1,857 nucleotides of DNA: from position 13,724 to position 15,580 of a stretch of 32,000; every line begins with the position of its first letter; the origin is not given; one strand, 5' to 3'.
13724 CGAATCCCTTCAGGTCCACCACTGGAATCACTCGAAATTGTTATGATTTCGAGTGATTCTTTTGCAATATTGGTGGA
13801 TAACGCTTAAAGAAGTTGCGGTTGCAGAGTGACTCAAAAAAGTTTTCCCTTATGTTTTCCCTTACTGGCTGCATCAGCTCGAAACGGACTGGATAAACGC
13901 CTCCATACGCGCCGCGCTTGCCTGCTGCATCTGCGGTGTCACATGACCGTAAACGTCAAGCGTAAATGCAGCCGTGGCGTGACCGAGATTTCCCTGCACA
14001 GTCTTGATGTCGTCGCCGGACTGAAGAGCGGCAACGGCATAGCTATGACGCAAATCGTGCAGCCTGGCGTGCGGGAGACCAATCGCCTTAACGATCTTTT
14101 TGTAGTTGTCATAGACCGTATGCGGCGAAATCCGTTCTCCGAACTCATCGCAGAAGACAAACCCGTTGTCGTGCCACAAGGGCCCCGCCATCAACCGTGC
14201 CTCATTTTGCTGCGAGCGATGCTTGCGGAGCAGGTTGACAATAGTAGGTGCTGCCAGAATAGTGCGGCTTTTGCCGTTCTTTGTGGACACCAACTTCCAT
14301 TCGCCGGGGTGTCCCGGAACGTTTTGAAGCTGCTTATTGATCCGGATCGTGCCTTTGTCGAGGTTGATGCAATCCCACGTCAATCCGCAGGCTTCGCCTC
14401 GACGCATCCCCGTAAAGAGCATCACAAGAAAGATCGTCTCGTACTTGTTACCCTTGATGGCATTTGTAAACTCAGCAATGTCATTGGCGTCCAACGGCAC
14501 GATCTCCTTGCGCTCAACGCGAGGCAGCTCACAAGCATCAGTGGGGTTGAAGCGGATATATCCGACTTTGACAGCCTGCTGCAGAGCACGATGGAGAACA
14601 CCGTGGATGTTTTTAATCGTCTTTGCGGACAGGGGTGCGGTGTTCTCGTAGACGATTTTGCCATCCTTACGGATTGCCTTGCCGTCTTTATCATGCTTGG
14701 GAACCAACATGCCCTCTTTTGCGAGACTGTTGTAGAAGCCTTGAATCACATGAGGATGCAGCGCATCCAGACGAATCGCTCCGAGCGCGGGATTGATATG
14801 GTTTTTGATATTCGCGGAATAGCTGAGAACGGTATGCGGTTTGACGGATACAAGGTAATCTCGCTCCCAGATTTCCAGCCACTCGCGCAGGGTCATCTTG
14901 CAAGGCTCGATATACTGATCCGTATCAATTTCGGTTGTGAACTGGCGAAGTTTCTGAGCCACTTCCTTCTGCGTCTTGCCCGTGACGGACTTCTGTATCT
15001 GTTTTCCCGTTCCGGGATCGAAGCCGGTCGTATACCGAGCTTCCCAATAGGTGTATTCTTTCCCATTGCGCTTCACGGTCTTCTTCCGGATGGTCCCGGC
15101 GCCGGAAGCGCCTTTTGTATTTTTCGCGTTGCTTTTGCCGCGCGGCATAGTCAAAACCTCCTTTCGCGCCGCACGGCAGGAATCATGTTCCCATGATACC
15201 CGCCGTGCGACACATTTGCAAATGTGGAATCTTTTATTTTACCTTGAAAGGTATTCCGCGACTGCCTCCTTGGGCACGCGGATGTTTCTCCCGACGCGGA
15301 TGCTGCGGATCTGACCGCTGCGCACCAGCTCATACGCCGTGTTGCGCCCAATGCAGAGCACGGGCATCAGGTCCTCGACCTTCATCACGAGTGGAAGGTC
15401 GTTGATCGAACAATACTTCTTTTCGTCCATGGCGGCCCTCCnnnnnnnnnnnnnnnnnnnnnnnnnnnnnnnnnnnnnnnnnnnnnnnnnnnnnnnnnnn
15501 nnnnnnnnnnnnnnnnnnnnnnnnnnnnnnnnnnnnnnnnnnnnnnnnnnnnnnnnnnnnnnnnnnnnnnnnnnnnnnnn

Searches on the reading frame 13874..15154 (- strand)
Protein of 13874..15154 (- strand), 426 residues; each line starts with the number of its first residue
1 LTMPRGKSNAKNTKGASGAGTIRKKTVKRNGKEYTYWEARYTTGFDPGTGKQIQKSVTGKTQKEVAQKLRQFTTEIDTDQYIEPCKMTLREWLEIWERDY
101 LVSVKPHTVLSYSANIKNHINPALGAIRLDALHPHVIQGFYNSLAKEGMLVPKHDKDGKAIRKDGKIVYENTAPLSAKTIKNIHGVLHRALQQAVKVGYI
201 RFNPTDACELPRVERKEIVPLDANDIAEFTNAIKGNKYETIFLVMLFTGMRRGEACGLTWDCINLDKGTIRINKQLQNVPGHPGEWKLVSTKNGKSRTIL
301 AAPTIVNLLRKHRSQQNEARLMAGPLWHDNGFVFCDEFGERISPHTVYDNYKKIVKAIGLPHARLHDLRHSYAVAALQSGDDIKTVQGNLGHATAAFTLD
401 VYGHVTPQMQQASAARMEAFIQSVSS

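Call 3: search_protein_families(library=pfam, proteins=[window:13874-15154:-], max_evalue=0.01)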
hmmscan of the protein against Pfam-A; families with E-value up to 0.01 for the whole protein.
window:13874-15154:- (426 aa): 3 families
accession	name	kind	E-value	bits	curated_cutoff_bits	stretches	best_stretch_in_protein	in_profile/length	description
PF00589.27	Phage_integrase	-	6.2e-26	91.6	27.1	1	223-408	5-171/172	Phage integrase family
PF14659.12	Phage_int_SAM_3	-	2.7e-15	56.8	22.6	1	88-144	1-57/58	Phage integrase, N-terminal SAM-like domain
PF14657.12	Arm-DNA-bind_4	-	0.00043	20.3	22.3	1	36-80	1-46/47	Arm DNA-binding domain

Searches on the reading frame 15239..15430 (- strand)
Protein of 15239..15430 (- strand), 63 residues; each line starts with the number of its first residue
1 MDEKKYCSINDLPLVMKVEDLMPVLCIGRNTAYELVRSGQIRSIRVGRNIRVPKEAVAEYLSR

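Call 3: search_protein_families(library=pfam, proteins=[window:15239-15430:-], max_evalue=0.01)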
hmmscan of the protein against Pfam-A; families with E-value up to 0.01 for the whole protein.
window:15239-15430:- (63 aa): 1 family
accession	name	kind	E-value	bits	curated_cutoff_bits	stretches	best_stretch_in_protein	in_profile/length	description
PF12728.13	HTH_17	-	4.7e-10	40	27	1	16-62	2-48/51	Helix-turn-helix domain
